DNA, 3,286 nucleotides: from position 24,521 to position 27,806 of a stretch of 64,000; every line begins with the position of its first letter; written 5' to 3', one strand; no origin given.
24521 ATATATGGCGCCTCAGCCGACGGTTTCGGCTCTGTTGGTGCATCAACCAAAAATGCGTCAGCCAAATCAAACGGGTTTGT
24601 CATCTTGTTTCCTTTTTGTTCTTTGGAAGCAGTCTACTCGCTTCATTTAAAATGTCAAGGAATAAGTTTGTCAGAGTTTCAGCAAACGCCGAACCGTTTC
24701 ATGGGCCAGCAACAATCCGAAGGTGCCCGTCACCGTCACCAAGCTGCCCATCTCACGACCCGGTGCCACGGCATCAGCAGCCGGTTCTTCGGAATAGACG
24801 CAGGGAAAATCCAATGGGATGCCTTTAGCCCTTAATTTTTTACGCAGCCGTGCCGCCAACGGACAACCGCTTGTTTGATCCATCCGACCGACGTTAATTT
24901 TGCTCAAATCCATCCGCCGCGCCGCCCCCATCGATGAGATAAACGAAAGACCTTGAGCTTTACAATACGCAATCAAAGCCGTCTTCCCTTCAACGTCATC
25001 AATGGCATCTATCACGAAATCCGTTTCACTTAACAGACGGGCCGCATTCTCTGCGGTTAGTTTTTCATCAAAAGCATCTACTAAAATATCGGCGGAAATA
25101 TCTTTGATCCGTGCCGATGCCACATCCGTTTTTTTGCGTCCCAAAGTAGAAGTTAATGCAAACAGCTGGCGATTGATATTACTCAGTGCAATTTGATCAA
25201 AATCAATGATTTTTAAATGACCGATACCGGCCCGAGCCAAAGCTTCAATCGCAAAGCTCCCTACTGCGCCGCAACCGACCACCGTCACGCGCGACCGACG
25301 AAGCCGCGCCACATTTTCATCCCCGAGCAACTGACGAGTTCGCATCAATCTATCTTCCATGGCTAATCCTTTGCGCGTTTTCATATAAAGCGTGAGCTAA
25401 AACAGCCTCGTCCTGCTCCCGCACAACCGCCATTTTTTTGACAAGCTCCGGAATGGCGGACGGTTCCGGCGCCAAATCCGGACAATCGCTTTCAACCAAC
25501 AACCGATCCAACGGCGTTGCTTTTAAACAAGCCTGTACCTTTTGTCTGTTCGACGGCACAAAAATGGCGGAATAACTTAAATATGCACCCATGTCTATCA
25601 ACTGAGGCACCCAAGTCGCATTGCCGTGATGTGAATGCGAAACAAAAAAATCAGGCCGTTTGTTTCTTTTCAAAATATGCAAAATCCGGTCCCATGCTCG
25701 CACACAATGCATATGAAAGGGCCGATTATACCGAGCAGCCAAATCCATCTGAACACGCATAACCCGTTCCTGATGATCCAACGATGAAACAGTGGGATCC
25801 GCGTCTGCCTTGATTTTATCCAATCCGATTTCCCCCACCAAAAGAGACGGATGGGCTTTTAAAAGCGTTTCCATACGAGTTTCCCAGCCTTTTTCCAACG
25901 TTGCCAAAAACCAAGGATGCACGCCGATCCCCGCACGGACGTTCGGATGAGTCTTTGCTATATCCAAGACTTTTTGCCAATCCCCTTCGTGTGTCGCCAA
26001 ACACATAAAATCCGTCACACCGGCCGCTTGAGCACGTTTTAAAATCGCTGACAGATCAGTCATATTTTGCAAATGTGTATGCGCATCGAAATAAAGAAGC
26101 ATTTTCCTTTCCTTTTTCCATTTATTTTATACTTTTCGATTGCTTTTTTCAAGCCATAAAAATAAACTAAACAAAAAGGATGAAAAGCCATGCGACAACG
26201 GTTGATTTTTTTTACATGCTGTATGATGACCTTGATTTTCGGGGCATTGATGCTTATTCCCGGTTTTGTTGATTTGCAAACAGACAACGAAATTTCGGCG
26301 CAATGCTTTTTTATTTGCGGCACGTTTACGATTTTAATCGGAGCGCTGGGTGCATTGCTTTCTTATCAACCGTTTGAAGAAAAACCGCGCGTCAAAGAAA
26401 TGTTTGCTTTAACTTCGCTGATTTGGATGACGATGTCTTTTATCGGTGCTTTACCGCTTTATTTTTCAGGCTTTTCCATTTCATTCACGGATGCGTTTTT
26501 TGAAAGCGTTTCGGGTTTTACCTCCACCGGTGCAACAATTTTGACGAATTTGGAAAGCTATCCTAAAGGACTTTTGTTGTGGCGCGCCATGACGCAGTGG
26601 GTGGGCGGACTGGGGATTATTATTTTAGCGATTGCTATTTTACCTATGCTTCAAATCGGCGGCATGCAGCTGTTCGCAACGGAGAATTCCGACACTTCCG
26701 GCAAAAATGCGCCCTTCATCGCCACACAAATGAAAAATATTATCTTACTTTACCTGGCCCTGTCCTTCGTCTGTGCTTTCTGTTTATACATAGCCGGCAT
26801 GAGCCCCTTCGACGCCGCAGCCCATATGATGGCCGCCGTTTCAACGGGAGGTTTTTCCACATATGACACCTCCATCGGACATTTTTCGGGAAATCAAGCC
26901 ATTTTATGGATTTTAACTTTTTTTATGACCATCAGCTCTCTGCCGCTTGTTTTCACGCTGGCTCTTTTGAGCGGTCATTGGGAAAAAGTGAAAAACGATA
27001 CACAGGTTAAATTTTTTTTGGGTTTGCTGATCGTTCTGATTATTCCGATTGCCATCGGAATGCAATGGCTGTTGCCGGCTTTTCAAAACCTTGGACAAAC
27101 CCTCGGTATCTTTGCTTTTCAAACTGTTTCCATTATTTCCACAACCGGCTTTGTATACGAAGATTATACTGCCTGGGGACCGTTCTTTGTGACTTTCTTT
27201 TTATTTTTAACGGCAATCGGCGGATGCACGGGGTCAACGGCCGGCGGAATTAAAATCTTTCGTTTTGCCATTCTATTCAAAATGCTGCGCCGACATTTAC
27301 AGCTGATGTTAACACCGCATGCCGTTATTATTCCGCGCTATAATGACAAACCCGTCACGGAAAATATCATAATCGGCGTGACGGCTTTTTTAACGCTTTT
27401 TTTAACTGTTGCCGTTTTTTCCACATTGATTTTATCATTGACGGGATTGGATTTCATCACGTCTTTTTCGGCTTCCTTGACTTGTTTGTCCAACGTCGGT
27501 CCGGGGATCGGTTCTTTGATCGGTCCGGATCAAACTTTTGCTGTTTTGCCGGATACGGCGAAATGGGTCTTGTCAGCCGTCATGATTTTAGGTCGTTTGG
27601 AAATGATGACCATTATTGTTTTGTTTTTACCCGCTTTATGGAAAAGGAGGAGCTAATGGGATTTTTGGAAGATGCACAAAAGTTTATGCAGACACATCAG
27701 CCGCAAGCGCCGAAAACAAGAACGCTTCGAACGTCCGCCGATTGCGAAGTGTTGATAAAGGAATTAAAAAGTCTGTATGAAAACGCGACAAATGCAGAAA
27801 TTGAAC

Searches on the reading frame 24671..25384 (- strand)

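Call 49: search_protein_families(library=pfam, proteins=[window:24671-25384:-], max_evalue=0.001)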
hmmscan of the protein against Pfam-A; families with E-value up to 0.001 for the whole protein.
window:24671-25384:- (237 aa): 3 families
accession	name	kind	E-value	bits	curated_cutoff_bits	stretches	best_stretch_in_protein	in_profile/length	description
PF00899.27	ThiF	-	2e-45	155.3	28.1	1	18-236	8-204/238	ThiF family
PF03435.24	Sacchrp_dh_NADP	-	2.9e-05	24.9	25.1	1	33-149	1-96/129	Saccharopine dehydrogenase NADP binding domain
PF13241.12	NAD_binding_7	-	0.00027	21.9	22.1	1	27-146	4-87/104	Putative NAD(P)-binding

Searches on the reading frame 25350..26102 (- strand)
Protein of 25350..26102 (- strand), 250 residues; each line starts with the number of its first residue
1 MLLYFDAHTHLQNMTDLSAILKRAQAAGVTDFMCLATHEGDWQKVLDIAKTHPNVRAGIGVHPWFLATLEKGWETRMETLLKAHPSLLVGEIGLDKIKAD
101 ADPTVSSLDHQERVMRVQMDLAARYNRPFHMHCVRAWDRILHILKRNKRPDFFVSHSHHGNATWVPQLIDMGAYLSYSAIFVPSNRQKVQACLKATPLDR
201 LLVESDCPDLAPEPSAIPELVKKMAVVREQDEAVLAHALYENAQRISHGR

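Call 49: search_protein_families(library=pfam, proteins=[window:25350-26102:-], max_evalue=0.001)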
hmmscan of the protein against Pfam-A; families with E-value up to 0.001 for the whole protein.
window:25350-26102:- (250 aa): 2 families
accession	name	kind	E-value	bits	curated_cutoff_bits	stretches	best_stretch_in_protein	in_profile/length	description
PF01026.27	TatD_DNase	-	1.3e-54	185.8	27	1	5-246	1-251/253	TatD related DNase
PF04909.20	Amidohydro_2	-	0.00092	19.5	26.4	0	162-246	215-286/289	Amidohydrolase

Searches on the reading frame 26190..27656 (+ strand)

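Call 49: search_protein_families(library=pfam, proteins=[window:26190-27656:+], max_evalue=0.001)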
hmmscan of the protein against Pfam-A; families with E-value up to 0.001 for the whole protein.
window:26190-27656:+ (488 aa): 1 family
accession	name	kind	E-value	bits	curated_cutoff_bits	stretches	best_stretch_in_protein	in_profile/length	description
PF02386.22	TrkH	-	2.8e-60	204.6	27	1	39-480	4-491/502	Cation transport protein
